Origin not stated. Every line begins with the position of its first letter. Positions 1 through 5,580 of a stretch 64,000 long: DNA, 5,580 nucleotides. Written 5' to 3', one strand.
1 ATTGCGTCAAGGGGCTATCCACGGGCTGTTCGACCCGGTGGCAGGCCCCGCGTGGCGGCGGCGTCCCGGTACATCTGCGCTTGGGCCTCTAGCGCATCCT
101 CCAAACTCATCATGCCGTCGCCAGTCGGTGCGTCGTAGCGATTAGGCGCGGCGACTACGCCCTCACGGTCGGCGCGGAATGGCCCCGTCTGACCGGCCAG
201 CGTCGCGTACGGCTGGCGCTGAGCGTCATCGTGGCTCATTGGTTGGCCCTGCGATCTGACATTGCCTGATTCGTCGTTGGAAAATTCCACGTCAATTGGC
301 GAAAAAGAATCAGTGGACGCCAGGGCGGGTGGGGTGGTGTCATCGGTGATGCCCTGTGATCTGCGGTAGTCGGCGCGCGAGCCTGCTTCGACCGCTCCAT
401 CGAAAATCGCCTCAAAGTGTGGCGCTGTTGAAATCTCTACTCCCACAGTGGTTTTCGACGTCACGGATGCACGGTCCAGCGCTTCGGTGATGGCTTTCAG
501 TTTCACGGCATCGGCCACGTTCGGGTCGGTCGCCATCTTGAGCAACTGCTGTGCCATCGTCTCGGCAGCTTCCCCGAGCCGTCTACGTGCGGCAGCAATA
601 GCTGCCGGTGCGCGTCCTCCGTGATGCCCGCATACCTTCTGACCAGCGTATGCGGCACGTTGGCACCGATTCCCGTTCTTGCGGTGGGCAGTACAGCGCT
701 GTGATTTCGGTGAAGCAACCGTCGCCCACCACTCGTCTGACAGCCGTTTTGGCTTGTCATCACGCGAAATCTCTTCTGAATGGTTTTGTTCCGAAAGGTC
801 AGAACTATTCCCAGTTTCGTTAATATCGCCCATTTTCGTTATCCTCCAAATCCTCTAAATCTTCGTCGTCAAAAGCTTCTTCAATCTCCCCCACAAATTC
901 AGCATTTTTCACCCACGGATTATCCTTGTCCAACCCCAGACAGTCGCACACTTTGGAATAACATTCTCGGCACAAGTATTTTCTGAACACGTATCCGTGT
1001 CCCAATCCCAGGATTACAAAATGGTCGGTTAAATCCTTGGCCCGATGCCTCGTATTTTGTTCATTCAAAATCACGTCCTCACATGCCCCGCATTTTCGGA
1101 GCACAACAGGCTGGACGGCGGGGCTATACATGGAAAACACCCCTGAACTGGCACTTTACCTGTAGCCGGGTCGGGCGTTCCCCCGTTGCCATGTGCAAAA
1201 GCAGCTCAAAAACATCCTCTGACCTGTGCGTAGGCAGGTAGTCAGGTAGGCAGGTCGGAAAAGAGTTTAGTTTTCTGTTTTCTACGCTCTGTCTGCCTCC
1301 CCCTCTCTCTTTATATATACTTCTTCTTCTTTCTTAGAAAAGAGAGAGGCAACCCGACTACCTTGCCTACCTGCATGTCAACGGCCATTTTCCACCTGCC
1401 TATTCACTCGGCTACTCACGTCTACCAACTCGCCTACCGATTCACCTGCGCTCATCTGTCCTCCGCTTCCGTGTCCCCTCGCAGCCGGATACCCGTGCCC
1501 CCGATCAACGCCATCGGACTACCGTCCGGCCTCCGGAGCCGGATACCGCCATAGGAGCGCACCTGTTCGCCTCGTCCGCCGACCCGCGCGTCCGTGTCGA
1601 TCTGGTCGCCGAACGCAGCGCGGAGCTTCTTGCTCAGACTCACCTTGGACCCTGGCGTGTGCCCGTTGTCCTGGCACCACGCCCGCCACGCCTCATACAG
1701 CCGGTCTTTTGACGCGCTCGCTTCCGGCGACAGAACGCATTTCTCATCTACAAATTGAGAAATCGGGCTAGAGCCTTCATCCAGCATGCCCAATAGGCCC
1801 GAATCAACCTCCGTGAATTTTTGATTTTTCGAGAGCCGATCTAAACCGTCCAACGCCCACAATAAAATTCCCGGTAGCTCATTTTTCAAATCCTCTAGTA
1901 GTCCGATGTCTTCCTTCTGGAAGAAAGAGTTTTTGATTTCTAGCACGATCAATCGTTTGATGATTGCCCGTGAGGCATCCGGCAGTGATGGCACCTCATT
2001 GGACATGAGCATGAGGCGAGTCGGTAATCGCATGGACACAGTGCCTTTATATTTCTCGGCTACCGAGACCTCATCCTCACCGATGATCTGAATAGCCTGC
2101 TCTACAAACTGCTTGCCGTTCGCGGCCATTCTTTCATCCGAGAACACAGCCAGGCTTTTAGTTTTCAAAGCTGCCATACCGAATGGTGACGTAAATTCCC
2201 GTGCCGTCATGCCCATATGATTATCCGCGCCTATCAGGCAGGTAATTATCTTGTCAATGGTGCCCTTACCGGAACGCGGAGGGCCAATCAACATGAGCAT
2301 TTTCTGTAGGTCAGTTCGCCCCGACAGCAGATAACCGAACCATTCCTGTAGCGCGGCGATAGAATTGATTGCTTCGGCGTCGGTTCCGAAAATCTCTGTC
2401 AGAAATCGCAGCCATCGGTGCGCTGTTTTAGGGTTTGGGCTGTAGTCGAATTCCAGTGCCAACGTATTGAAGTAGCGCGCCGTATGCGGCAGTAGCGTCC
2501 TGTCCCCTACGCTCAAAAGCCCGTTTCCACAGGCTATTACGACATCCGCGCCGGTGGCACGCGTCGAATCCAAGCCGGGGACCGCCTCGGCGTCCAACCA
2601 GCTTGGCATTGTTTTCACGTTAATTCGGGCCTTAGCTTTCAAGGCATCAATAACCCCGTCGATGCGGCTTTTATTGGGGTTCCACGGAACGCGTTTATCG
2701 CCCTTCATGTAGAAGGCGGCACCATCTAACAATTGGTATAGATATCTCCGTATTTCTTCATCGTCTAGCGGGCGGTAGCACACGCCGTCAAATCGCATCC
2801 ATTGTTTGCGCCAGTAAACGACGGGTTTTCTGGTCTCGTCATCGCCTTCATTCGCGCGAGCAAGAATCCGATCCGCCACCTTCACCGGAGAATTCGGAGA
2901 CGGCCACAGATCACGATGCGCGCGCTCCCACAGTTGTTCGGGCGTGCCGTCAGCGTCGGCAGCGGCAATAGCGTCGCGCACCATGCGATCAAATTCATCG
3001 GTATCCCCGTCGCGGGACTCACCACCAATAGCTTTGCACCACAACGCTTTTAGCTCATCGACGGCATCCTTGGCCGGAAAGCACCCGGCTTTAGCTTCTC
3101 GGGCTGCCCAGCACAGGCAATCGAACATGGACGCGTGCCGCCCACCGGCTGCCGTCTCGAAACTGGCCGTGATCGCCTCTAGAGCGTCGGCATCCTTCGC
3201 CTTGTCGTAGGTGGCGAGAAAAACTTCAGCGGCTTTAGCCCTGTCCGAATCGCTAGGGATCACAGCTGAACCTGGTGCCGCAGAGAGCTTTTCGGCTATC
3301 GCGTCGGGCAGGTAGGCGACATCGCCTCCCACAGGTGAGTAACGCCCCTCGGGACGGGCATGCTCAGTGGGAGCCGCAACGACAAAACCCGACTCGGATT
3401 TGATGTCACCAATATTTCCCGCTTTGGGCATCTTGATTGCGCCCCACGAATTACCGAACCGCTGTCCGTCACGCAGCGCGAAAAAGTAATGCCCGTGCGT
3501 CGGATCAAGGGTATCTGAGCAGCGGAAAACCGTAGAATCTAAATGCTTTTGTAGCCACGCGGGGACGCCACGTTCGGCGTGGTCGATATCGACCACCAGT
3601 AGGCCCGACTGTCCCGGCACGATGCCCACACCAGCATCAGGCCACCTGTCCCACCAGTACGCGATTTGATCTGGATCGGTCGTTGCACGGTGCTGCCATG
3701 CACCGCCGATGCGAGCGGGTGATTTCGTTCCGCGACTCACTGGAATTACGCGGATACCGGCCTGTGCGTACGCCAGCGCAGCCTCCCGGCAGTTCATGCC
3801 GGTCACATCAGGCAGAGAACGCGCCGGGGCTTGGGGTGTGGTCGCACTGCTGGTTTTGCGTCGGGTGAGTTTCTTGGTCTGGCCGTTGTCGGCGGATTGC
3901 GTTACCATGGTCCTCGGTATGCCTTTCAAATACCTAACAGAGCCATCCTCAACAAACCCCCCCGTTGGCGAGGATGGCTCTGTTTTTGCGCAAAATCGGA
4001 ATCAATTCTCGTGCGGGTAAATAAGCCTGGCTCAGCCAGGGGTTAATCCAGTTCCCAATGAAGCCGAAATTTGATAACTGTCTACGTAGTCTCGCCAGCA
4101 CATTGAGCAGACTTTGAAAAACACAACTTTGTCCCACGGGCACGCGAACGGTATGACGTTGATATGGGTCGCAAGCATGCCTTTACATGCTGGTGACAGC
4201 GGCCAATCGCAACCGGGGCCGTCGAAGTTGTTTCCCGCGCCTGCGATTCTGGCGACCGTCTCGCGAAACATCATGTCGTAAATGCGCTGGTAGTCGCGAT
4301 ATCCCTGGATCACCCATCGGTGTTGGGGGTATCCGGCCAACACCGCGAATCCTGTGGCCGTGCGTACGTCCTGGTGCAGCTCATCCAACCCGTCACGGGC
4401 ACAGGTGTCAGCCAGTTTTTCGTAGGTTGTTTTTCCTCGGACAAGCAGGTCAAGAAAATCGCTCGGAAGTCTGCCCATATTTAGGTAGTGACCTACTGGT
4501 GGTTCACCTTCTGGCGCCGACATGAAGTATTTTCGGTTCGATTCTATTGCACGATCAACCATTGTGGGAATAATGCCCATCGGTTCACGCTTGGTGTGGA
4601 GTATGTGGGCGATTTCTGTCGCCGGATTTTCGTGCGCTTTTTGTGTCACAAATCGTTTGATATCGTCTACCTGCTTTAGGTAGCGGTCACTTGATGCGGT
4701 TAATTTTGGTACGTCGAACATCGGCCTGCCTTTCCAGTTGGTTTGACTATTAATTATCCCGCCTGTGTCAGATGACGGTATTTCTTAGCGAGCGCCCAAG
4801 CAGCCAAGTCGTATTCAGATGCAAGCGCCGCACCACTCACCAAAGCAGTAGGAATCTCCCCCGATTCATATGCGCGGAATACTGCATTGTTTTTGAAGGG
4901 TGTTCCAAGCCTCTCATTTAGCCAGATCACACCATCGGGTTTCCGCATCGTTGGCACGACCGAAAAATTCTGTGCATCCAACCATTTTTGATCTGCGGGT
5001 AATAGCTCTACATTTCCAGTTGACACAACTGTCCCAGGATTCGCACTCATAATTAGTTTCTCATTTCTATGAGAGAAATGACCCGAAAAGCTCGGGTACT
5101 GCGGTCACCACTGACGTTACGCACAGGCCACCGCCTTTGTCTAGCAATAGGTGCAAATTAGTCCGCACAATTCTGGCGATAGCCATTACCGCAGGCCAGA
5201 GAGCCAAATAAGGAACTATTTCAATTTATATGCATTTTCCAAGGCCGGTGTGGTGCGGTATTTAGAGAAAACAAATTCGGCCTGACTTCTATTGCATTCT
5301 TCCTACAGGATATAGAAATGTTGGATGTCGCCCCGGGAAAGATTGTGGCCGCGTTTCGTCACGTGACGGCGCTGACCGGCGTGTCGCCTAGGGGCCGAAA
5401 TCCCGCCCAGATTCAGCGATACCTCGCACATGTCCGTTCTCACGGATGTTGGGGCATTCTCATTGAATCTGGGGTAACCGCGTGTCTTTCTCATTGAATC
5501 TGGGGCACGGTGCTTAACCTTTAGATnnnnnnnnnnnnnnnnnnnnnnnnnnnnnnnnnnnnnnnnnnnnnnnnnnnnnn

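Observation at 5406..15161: Tn7-like transposon (TnsA-like/TnsB/TnsC/TniQ) carrying a two-component system as cargo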

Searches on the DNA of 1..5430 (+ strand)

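Call 12: search_dna_similar(query=window:1-5430:+, collection=plasmids, mode=near, max_rows=10)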
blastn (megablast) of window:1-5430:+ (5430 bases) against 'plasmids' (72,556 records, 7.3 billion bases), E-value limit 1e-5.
No match.

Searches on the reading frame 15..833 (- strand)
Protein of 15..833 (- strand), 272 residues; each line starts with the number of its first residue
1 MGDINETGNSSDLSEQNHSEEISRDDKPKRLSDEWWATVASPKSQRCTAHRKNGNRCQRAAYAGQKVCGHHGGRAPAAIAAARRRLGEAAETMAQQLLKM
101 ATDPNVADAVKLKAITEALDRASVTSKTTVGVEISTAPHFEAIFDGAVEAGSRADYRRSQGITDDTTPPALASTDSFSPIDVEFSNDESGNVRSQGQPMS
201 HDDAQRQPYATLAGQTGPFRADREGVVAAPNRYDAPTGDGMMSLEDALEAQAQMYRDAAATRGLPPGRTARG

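Call 11: search_protein_families(library=pfam, proteins=[window:15-833:-], max_evalue=0.01)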
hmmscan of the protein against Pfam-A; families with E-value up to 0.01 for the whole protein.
window:15-833:- (272 aa): 0 families

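Call 108: search_protein_families(library=phrogs, proteins=[window:15-833:-], max_evalue=0.001)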
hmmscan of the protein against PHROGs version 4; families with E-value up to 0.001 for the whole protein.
window:15-833:- (272 aa): 2 families
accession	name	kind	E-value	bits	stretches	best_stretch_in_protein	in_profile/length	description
phrog_3678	-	unknown function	2e-10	41.9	1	41-92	7-57/213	-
phrog_10899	-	head and packaging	6e-06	26.4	1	86-197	202-319/443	terminase small subunit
